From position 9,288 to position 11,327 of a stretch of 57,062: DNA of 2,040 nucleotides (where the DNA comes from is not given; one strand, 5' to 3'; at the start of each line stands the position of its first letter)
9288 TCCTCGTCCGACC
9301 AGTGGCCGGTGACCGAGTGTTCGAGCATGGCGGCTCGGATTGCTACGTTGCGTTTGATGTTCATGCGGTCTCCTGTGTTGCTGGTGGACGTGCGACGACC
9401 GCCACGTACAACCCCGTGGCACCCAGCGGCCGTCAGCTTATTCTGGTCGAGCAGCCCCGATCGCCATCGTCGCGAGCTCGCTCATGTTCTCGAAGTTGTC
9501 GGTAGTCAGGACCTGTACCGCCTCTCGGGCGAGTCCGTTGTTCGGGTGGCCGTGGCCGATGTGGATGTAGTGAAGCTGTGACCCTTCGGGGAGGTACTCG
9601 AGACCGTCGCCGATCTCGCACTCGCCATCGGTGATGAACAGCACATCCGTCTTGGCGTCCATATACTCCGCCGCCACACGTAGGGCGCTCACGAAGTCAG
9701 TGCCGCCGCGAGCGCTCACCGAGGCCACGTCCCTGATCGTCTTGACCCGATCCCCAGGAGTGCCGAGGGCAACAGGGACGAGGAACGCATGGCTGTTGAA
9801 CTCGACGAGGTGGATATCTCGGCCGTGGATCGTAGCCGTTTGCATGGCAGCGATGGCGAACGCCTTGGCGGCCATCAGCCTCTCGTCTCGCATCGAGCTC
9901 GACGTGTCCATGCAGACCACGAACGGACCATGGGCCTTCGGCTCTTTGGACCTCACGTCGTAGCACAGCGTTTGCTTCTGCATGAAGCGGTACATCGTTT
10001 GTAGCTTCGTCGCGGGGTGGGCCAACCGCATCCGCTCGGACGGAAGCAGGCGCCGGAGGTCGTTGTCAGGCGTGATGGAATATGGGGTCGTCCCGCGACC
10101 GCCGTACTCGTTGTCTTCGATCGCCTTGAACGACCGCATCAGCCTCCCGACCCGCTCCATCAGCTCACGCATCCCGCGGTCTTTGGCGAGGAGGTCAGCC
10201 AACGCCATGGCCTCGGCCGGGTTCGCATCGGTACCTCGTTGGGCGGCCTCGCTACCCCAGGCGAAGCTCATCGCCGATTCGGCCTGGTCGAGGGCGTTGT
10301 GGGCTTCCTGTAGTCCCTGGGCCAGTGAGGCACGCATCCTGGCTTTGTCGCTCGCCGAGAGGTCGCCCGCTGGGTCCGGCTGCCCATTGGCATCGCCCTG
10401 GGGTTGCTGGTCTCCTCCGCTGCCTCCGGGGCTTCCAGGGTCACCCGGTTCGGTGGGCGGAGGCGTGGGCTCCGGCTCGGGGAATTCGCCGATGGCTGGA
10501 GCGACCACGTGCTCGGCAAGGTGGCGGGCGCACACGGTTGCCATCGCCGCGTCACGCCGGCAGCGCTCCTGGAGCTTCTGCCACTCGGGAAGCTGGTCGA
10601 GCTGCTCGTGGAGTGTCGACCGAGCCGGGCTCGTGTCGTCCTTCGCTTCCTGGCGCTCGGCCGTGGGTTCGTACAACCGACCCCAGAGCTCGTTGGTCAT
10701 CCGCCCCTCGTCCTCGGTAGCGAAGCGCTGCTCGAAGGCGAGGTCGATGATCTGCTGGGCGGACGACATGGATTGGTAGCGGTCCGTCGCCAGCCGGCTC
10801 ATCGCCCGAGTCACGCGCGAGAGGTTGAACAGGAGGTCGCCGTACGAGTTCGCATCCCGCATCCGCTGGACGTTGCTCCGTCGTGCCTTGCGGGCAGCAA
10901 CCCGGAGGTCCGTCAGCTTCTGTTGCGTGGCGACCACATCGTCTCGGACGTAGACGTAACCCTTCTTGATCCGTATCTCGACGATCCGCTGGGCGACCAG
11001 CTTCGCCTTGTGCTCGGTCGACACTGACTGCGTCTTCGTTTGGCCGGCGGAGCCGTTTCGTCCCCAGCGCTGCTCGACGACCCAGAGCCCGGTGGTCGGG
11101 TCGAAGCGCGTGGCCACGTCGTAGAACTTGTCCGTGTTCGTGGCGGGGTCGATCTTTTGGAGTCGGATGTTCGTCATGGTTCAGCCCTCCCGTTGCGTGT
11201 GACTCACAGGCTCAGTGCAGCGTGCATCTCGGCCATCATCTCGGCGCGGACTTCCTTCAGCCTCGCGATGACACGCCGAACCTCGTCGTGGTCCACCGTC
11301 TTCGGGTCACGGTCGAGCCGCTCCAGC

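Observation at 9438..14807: MoxR AAA+ ATPase plus WGR-fused VWA protein, with two large orphan proteins, at the head of the early replication operon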

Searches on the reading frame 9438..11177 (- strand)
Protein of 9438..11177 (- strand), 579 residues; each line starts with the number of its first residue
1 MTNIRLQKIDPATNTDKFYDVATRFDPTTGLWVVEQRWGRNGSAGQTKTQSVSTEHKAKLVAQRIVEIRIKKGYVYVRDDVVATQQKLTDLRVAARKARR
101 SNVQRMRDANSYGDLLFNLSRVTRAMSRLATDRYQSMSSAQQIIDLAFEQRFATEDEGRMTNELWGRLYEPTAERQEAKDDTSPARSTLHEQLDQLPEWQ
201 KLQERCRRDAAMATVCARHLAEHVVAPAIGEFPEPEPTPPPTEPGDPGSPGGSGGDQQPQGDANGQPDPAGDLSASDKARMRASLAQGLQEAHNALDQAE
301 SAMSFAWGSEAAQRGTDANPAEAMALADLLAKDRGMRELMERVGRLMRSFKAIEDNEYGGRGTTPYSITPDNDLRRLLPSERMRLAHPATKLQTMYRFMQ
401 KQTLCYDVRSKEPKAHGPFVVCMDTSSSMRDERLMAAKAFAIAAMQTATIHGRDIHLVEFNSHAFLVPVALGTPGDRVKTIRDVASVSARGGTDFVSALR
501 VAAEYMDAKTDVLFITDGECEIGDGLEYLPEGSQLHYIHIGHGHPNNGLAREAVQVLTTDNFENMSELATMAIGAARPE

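Call 3: search_protein_families(library=pfam, proteins=[window:9438-11177:-], max_evalue=0.01)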
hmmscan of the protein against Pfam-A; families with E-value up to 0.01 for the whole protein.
window:9438-11177:- (579 aa): 3 families
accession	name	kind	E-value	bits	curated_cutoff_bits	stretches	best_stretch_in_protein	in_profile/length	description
PF05406.20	WGR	-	4.6e-13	49.5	22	1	3-77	2-75/79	WGR domain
PF13519.12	VWA_2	-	1.5e-11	45.3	27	1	420-519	2-107/107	von Willebrand factor type A domain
PF00092.34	VWA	-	0.00066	20.4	23.8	1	420-509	3-95/174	von Willebrand factor type A domain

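Call 4: search_protein_families(library=phrogs, proteins=[window:9438-11177:-], max_evalue=0.001)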
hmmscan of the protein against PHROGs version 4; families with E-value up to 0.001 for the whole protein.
window:9438-11177:- (579 aa): 3 families
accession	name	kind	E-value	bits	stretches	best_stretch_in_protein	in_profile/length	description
phrog_24053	-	unknown function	2.3e-29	103.6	1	295-535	225-465/515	-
phrog_22583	-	unknown function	0.00019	20.7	1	359-507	668-803/892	-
phrog_1314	-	DNA, RNA and nucleotide metabolism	0.00049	20.3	0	407-523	254-361/394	HNH endonuclease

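Call 7: search_dna_similar(query=window:9438-11177:-, collection=phages, mode=protein, max_rows=40)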
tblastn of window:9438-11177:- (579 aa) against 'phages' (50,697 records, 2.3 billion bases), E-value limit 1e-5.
Records with a match: 5; places in all: 5; records where one place covers at least 80% of the query: 0.
Best place of each record, by identity: <60% 5.
By first word of the organism name: Bacteriophage 2; Bacillus 2; Moorella 1.
By host as written in the record: - 2; Bacillus thuringiensis 2; Moorella thermoacetica DSM 103132 1.
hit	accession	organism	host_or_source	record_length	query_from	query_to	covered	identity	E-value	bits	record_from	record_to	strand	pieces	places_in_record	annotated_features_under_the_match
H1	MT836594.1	Bacteriophage sp.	human fecal samples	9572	278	537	45%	29.5%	3e-11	73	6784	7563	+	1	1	record has no annotation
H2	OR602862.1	Moorella phage MTATph1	Moorella thermoacetica DSM 103132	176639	284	524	42%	29.0%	4e-13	79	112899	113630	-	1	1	hypothetical protein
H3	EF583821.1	Bacillus phage 0305phi8-36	Bacillus thuringiensis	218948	336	531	34%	29.8%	3e-12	76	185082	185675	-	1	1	ORF063: putative metalloprotein chaperonin subunit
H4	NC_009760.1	Bacillus phage 0305phi8-36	Bacillus thuringiensis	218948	336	531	34%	29.8%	3e-12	76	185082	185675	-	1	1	ORF063: putative metalloprotein chaperonin subunit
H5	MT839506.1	Bacteriophage sp.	human fecal samples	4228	368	519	26%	31.0%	3e-7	60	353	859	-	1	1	record has no annotation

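Call 9: find_homologous_proteins(query=window:9438-11177:-)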
Query window:9438-11177:- (579 aa): 21 proteins with E <= 0.001 among 8000 candidates.
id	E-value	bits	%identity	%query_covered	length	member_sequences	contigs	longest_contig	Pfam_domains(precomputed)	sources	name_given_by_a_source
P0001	1.3e-165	570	50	98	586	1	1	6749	PF13519.13,PF05762.21,PF05406.21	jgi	jgi:uncharacterized protein with von Willebrand factor type A (vWA) domain/predicted DNA-binding WGR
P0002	1.1e-157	544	47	100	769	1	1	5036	PF13519.13,PF05762.21,PF05406.21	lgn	-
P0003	6.2e-112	393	39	98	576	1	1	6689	PF05406.21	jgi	-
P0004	1.2e-39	155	30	74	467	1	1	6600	PF00092.35,PF13519.13,PF05762.21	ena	-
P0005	1.5e-37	148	33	66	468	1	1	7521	PF00092.35,PF13519.13,PF05762.21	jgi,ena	-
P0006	1.3e-33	135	30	69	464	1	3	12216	PF00092.35,PF13519.13,PF05762.21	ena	-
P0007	1.6e-33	135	30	62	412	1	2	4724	PF00092.35,PF13519.13,PF05762.21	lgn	-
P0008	4.0e-33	133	28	46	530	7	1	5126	-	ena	-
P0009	6.7e-32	129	29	46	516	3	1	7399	-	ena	-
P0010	8.1e-32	129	30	69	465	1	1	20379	PF00092.35,PF13519.13,PF05762.21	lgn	-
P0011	2.3e-29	121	31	63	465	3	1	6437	PF00092.35,PF13519.13,PF05762.21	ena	-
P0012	2.1e-28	118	27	65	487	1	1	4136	PF13519.13,PF05762.21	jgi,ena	-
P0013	4.3e-28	117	28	63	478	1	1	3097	PF00092.35,PF13519.13,PF05762.21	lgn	-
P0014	1.2e-25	109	30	62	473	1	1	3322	PF00092.35,PF13519.13,PF05762.21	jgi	jgi:hypothetical protein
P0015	4.5e-25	107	29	62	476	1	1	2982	PF00092.35,PF13519.13,PF05762.21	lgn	-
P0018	2.2e-14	71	27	59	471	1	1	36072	-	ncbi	-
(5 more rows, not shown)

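Call 10: find_encoding_contigs(protein=P0001, flank=10000)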
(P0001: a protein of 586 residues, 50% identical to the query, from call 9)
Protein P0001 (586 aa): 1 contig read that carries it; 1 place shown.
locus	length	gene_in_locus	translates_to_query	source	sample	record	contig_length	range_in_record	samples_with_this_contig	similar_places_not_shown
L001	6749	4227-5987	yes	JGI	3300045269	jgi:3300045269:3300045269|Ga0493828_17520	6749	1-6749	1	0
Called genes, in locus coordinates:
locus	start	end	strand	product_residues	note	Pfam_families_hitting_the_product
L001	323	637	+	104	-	-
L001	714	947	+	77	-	-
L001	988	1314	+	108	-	-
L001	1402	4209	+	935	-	PF20529:DUF6744 (faint), PF20030:bpMoxR, PF07728:AAA_5, PF17868:AAA_lid_8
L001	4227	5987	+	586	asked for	PF05406:WGR, PF05762:VWA_CoxE (weak), PF13519:VWA_2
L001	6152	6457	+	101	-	-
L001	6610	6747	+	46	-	?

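Call 11: find_encoding_contigs(protein=P0002, flank=10000)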
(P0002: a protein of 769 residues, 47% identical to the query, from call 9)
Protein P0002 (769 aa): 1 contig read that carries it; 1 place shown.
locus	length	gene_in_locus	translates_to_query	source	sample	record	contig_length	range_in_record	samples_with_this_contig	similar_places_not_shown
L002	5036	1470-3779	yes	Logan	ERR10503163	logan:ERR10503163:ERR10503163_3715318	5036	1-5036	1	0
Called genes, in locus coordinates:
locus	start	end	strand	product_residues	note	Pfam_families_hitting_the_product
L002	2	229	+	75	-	?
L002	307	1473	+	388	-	PF20030:bpMoxR, PF07728:AAA_5, PF17868:AAA_lid_8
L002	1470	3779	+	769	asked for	PF05406:WGR, PF05762:VWA_CoxE (faint), PF13519:VWA_2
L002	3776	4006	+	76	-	-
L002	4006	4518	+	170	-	-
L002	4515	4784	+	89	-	-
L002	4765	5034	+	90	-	?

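Call 12: find_encoding_contigs(protein=P0003, flank=10000)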
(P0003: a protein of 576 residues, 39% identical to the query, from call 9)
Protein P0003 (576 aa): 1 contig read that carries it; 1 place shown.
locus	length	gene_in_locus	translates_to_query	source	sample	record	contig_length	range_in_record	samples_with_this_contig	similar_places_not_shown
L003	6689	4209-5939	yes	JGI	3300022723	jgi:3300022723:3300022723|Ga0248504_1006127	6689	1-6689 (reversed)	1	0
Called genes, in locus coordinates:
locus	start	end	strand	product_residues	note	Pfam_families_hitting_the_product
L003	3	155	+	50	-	?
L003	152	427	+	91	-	-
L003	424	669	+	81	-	-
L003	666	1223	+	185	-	-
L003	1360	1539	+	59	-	-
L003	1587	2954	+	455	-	PF20529:DUF6744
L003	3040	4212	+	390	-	PF20030:bpMoxR, PF07728:AAA_5, PF17868:AAA_lid_8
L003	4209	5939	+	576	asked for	PF05406:WGR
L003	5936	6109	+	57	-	-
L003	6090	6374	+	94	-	-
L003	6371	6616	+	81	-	-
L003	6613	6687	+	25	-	?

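Call 15: search_protein_families(library=pfam, proteins=[L003:1587-2954:+, L001:1402-4209:+], max_evalue=10)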
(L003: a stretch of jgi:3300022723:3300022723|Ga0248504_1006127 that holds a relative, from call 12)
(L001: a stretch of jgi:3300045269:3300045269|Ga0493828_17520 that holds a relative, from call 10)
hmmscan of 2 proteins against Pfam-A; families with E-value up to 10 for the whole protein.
L003:1587-2954:+ (455 aa): 1 family
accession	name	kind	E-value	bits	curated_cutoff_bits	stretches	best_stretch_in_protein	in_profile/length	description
PF20529.3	DUF6744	-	3.3e-11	43.1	27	1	10-325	15-306/314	Family of unknown function (DUF6744)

L001:1402-4209:+ (935 aa): 18 families
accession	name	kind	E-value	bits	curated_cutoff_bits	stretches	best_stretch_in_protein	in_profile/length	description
PF20030.5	bpMoxR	-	1e-31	110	27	1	557-729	2-168/205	MoxR domain in the MoxR-vWA-beta-propeller ternary systems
PF07728.20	AAA_5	-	6.9e-13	49.2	22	1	588-682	1-96/139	AAA domain (dynein-related subfamily)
PF17868.7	AAA_lid_8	-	1.6e-11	44.3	22.8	1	774-842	1-71/72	AAA lid domain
PF20529.3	DUF6744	-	3.3e-08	33.3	27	2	205-357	161-310/314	Family of unknown function (DUF6744)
PF01078.27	Mg_chelatase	-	0.00065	19.6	20.3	1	568-611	4-47/207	Magnesium chelatase, subunit ChlI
PF00004.35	AAA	-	0.013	16.4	21.2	1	590-705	2-117/131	ATPase family associated with various cellular activities (AAA)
PF07726.17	AAA_3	-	0.017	15.4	27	1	588-681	1-91/131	ATPase family associated with various cellular activities (AAA)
PF13401.12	AAA_22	-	0.036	14.8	27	1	588-611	7-30/130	AAA domain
PF13173.12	AAA_14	-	0.044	14.2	27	1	589-665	5-75/129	AAA domain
PF20720.3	nSTAND3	-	0.045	13.9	27.2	1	587-611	18-42/155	Novel STAND NTPase 3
PF05729.18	NACHT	-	0.058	13.7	26.7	1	588-617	2-31/167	NACHT domain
PF17111.11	PigL_N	-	0.079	12.8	27.2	1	315-377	136-199/209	Pigment biosynthesis cluster protein PigL N-terminal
PF12531.13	DUF3731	-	0.089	13.1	25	1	103-177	168-244/248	DNA-K related protein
PF13521.12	AAA_28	-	0.13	12.9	27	1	589-609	2-22/164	AAA domain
PF13191.12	AAA_16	-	0.14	13.1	32.6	1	572-613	8-51/167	AAA ATPase domain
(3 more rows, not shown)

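Call 16: search_protein_families(library=padloc, proteins=[window:9438-11177:-], max_evalue=0.01)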
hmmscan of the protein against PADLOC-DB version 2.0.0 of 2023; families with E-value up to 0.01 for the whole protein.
window:9438-11177:- (579 aa): 1 family
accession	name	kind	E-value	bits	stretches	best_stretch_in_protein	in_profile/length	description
PDLC02973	WGR_XIII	-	2.8e-06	24.1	1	14-146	15-136/973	-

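Call 17: search_protein_families(library=ncbifam, proteins=[window:9438-11177:-], max_evalue=0.01)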
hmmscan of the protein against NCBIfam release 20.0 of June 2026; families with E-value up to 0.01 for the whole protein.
window:9438-11177:- (579 aa): 3 families
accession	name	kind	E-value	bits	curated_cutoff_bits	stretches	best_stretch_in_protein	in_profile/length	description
NF008230.0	PRK10997.1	equivalog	1.6e-16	60.6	500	1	294-509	175-413/487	ATPase RavA stimulator ViaA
TIGR03788.1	marine_srt_targ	equivalog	2e-05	23.2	551.65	1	420-519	275-380/629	marine proteobacterial sortase target protein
NF047464.1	FibnectbindLIC11051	equivalog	0.0029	16.1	1000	1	37-95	28-86/685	LIC_11051 family fibronectin-binding protein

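Call 21: find_related_loci(query=window:9438-11177:-, collection=viral_contigs, flank=10000)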
Query window:9438-11177:- (579 aa) in viral_contigs; peptide patterns used: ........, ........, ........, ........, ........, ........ (x = any residue, [..] = any of these).
5 stretches matched a pattern, but none encodes a relative of the query by tblastn (E <= 1e-3).

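Call 32: find_encoding_contigs(protein=P0010, flank=8000, max_places=2)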
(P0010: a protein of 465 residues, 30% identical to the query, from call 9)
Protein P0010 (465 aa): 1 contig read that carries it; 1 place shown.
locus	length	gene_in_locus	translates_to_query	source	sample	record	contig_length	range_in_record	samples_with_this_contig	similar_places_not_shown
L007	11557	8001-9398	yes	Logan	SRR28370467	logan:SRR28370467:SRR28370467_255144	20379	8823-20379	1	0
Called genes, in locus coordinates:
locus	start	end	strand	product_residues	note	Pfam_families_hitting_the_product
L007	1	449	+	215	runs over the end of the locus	-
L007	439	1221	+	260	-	-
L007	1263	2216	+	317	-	PF13814:Replic_Relax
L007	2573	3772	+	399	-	PF10412:TrwB_AAD_bind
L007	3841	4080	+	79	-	-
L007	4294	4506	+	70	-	-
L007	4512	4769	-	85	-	-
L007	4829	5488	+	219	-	PF04002:RadC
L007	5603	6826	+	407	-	PF20529:DUF6744 (weak)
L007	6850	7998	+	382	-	PF20030:bpMoxR, PF07726:AAA_3 (weak), PF07728:AAA_5, PF17868:AAA_lid_8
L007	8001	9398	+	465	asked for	PF05762:VWA_CoxE, PF00092:VWA, PF13519:VWA_2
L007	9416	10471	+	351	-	PF12705:PDDEXK_1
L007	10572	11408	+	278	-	PF23977:Pam3_Gp34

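Call 33: find_encoding_contigs(protein=P0006, flank=8000, max_places=2)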
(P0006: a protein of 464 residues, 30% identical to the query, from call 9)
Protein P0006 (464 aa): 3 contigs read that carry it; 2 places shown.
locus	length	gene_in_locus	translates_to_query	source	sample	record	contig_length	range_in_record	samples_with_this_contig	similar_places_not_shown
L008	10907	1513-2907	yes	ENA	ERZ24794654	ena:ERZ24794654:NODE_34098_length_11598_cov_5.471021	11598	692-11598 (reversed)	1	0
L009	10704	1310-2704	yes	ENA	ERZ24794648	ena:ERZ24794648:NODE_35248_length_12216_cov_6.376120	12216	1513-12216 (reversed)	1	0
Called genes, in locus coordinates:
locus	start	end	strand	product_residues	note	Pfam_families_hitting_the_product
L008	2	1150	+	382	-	PF20030:bpMoxR, PF07726:AAA_3 (weak), PF07728:AAA_5, PF17868:AAA_lid_8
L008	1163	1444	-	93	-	-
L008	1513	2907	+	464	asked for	PF05762:VWA_CoxE, PF00092:VWA, PF13519:VWA_2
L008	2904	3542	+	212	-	PF04002:RadC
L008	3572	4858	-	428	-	PF12799:LRR_4 (faint), PF23952:LRR_EndoS (faint)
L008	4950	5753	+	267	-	PF04098:Rad52_Rad22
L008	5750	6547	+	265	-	PF01930:Cas_Cas4 (faint), PF12705:PDDEXK_1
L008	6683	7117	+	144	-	-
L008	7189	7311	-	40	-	-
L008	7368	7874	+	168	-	-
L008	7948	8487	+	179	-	-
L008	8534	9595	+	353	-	PF02767:DNA_pol3_beta_2, PF02768:DNA_pol3_beta_3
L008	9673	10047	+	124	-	PF06803:DUF1232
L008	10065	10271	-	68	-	PF13560:HTH_31 (weak), PF01381:HTH_3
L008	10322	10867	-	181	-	-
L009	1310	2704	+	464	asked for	PF05762:VWA_CoxE, PF00092:VWA, PF13519:VWA_2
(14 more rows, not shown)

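Call 34: find_encoding_contigs(protein=P0018, flank=8000, max_places=2)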
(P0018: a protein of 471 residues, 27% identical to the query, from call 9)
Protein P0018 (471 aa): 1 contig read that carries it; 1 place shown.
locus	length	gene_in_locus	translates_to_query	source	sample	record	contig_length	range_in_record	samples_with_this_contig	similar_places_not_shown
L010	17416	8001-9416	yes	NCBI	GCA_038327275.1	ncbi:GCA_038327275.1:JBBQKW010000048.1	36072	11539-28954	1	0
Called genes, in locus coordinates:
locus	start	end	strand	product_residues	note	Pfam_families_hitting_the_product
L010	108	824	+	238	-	-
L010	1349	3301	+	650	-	PF00239:Resolvase (weak), PF07508:Recombinase (weak)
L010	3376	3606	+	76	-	-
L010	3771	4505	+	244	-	PF17338:GP88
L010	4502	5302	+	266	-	PF00929:RNase_T, PF20600:ExoX-like_C (weak)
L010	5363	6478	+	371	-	PF20030:bpMoxR, PF07726:AAA_3 (weak), PF07728:AAA_5, PF17868:AAA_lid_8 (weak)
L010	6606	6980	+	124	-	PF20213:DUF6573 (weak)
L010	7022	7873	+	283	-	-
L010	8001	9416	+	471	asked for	-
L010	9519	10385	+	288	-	PF20529:DUF6744 (weak)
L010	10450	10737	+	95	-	-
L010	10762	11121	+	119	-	-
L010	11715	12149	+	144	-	-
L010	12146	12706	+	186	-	-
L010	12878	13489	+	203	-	-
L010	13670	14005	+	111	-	-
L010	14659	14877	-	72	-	-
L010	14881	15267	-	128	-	-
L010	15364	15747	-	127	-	-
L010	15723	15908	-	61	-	-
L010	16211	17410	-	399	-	PF00515:TPR_1 (faint), PF07719:TPR_2 (faint), PF13181:TPR_8 (faint), PF13374:TPR_10 (faint), PF13432:TPR_16 (faint), PF14559:TPR_19 (faint), PF13424:TPR_12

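Call 44: find_related_loci(query=A2, collection=viral_contigs, flank=10000)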
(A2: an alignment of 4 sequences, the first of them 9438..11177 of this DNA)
Query A2 (579 aa) in viral_contigs; peptide patterns used: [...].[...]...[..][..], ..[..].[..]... (x = any residue, [..] = any of these).
25 stretches matched a pattern, but none encodes a relative of the query by tblastn (E <= 1e-3).

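Call 46: search_solved_structures(query=window:9438-11177:-, max_evalue=0.01)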
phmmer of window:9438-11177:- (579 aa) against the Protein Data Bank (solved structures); distinct sequences matched with E-value up to 0.01: 0.

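Call 59: find_related_loci(query=A2, collection=metagenome_contigs, flank=10000)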
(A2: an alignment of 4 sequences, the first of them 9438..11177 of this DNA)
Query A2 (579 aa) in metagenome_contigs; peptide patterns used: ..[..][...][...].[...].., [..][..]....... (x = any residue, [..] = any of these).
319 stretches matched a pattern, but none encodes a relative of the query by tblastn (E <= 1e-3).

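Call 78: predict_structure(alignment_id=A4)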
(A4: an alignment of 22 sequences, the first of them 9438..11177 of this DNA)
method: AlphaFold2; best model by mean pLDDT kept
length: 579 residues; sequences in the alignment: 22
mean_pLDDT: 79.4   pTM: 0.54
mean pLDDT of the five models: 79.4, 78.9, 78.4, 75.8, 75.1
residues with pLDDT >= 90: 170; 70-90: 271; 50-70: 92; < 50: 46
segments of 3 or more residues with pLDDT < 50: 109-111, 251-270, 311-315, 360-365, 574-579
pLDDT, mean of each block of 10 residues (from residue 1): 88 86 94 96 91 96 96 89 79 83 59 70 64 74 86 75 90 82 84 92 89 88 88 71 54 42 45 79 90 86 64 53 72 83 81 65 52 79 87 88 68 68 95 92 87 90 92 78 91 92 90 91 76 88 85 83 61 45
secondary structure, 60 per line:
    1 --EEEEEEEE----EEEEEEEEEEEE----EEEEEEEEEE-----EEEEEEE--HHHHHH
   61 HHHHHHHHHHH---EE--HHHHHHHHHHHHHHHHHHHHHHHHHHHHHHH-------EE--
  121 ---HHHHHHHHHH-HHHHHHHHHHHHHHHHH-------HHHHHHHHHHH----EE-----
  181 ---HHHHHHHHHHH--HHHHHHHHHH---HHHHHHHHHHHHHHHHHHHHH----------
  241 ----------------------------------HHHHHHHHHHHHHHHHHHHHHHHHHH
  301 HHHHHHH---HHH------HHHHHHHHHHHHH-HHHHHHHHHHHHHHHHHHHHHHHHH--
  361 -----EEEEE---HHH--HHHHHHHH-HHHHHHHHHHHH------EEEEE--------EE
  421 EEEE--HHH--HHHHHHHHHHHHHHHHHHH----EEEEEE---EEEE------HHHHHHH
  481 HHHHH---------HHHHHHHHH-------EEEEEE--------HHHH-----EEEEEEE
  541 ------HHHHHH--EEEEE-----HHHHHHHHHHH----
elements in order: E3-10 E15-26 E31-40 E46-52 H55-71 H79-109 H124-133 H135-151 H159-169 H184-194 H197-206 H210-230 H275-307 H320-332 H334-358 E366-370 H379-386 H388-399 E406-410 E419-424 H432-450 E455-460 E464-467 H474-485 H495-503 E511-516 H525-528 E534-540 H547-552 E555-559 H565-575
